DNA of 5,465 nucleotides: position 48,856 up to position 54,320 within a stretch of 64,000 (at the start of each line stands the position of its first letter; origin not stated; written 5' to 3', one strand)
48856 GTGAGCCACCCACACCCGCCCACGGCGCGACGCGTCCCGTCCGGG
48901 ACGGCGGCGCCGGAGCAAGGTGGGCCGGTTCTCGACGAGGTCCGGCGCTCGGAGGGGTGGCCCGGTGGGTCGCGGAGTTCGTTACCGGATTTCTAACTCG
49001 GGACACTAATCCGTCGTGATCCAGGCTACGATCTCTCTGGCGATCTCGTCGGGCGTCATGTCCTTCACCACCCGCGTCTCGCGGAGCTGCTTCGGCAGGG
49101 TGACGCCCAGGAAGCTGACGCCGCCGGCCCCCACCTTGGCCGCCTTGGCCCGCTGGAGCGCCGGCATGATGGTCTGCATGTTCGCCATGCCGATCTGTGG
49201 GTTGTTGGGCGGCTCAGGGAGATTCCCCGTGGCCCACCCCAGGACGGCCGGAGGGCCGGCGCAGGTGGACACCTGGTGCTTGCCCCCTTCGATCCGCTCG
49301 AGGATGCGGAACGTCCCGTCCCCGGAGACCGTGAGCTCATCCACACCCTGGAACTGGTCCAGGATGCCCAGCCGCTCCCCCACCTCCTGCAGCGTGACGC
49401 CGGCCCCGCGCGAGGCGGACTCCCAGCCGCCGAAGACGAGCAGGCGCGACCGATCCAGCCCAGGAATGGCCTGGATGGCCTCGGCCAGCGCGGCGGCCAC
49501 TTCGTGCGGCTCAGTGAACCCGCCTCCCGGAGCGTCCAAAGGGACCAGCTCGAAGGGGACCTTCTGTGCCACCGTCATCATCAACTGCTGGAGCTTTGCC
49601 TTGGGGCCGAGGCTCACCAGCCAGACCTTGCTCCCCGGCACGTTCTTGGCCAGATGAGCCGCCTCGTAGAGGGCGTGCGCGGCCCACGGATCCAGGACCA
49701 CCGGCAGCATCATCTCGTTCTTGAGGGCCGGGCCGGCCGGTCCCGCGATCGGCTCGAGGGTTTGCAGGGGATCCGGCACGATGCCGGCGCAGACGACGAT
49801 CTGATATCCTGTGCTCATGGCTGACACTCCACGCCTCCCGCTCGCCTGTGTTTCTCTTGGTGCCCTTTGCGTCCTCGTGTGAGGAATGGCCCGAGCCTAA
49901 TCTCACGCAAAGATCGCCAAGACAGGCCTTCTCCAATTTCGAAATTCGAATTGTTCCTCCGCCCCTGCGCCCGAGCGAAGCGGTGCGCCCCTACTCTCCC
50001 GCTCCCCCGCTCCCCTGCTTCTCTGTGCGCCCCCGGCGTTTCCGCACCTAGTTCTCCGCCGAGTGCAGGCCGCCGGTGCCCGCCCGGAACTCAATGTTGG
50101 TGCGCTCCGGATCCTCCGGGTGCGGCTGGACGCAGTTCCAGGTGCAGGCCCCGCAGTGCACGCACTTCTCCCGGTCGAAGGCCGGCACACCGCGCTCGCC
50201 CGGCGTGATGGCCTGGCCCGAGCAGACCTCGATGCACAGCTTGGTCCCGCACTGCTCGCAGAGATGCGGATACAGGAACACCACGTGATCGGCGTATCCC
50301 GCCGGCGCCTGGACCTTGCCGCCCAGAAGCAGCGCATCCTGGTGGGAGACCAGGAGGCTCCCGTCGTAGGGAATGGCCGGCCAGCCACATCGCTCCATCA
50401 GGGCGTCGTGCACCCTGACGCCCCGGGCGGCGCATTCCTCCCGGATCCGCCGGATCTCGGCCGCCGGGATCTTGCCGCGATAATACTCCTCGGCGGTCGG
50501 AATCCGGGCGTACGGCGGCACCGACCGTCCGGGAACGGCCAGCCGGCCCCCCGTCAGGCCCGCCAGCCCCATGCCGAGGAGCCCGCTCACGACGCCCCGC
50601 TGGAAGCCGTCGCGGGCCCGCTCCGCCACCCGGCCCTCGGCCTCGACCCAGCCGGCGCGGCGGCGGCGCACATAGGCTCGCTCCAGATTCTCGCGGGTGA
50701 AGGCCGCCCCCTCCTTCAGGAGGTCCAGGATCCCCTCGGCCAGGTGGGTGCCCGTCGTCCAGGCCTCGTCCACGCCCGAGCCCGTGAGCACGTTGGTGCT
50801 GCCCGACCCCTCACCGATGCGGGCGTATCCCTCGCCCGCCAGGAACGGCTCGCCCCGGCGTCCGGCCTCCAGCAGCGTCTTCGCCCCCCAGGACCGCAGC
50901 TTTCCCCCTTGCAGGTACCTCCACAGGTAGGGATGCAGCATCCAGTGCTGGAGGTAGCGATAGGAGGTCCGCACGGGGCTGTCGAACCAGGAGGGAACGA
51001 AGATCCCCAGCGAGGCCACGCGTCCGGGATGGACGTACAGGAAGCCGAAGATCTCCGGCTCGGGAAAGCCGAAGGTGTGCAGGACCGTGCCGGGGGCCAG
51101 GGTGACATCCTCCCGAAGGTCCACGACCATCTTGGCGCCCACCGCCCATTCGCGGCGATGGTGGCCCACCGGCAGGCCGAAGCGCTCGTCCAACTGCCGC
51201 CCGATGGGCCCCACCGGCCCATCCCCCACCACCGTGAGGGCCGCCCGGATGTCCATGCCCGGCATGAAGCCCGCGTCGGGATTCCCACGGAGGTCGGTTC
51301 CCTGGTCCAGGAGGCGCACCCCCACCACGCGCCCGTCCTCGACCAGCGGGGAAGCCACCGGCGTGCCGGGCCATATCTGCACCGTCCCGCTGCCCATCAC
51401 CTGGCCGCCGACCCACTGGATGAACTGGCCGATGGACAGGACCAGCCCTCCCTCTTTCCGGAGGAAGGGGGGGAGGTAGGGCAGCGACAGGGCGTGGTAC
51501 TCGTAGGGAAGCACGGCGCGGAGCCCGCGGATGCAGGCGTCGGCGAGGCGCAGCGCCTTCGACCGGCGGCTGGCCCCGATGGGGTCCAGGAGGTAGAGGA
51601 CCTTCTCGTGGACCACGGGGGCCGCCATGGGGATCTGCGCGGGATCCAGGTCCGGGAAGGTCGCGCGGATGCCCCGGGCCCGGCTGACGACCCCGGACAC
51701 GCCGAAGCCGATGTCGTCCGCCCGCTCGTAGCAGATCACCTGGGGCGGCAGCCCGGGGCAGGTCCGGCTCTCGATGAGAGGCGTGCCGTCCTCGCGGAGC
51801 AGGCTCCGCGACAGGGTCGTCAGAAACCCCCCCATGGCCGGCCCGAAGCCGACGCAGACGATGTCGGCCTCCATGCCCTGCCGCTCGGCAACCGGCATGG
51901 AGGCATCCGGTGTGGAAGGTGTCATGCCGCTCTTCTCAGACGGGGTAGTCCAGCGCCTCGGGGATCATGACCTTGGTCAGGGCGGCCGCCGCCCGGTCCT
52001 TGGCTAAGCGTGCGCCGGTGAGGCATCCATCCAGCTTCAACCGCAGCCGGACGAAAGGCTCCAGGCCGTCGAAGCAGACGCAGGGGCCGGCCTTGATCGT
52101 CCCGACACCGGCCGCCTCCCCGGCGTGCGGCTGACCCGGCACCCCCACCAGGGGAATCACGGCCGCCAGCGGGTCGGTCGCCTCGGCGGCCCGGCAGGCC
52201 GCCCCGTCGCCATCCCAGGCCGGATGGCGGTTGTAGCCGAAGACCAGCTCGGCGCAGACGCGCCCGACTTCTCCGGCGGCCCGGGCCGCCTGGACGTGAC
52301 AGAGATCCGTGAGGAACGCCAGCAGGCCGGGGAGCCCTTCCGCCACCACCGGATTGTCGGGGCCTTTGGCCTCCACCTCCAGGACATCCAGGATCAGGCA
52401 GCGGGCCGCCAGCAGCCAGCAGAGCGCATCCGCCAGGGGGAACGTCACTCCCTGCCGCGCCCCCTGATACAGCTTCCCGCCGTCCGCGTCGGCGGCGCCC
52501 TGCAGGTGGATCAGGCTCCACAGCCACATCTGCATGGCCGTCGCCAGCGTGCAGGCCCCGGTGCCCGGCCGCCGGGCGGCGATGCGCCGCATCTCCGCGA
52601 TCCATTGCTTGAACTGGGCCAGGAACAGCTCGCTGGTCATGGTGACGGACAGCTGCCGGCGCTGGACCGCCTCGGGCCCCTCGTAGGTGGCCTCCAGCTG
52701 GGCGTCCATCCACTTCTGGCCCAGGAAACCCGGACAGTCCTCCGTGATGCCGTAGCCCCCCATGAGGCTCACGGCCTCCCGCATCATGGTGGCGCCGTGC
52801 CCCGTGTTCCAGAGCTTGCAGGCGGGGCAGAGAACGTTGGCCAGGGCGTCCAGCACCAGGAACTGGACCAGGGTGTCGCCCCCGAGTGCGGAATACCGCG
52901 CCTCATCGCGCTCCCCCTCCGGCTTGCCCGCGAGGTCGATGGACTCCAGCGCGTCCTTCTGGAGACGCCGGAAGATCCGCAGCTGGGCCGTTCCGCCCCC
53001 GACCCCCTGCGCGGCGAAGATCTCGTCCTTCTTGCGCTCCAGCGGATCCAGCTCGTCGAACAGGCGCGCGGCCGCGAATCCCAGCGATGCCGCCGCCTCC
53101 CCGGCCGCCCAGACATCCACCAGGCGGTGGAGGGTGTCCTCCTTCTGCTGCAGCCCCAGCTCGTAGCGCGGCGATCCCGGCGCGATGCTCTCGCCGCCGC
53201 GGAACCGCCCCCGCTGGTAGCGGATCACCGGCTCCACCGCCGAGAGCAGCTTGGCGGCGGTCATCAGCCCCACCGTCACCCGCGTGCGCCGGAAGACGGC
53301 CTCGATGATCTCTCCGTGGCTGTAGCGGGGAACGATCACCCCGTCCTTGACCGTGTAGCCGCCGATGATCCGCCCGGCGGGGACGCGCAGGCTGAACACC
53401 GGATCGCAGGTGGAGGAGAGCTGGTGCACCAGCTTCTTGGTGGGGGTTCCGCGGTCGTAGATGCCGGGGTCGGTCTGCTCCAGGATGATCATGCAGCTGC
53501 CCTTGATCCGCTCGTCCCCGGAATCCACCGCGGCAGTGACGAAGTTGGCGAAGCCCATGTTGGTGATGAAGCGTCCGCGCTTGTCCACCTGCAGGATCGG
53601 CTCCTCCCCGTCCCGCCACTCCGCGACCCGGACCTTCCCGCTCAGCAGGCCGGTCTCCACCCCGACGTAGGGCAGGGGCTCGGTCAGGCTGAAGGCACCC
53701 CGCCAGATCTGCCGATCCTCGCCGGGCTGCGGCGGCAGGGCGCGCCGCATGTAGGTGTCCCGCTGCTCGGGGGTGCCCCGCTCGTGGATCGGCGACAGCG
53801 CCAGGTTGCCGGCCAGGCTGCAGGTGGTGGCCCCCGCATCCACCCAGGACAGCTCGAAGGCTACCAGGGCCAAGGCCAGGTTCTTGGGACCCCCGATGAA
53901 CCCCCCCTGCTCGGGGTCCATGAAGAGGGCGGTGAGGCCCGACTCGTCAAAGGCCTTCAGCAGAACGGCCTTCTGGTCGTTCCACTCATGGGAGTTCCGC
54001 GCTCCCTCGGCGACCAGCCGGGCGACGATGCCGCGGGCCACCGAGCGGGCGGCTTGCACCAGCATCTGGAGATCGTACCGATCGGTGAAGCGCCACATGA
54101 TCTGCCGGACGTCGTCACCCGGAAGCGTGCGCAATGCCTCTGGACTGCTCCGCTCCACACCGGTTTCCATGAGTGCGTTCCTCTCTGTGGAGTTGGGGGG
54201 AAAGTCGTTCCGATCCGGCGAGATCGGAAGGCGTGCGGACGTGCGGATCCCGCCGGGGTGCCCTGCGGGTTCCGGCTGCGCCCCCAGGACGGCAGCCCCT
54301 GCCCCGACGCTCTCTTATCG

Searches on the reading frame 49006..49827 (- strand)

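Call 56: search_protein_families(library=pfam, proteins=[window:49006-49827:-], max_evalue=0.00001)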
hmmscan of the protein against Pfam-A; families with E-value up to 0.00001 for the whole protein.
window:49006-49827:- (273 aa): 1 family
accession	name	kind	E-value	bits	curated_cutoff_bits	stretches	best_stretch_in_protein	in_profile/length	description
PF01012.27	ETF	-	1.8e-07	31.6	26.7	1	44-205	12-162/181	Electron transfer flavoprotein domain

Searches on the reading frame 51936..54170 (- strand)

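Call 56: search_protein_families(library=pfam, proteins=[window:51936-54170:-], max_evalue=0.00001)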
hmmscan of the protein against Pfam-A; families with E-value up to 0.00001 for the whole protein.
window:51936-54170:- (744 aa): 2 families
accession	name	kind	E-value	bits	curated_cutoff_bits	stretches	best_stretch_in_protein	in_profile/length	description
PF02771.21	Acyl-CoA_dh_N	-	3.1e-11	44.1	22.9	1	35-143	5-108/113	Acyl-CoA dehydrogenase, N-terminal domain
PF00441.29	Acyl-CoA_dh_1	-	3.2e-10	40.8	22.4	1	446-507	86-145/150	Acyl-CoA dehydrogenase, C-terminal domain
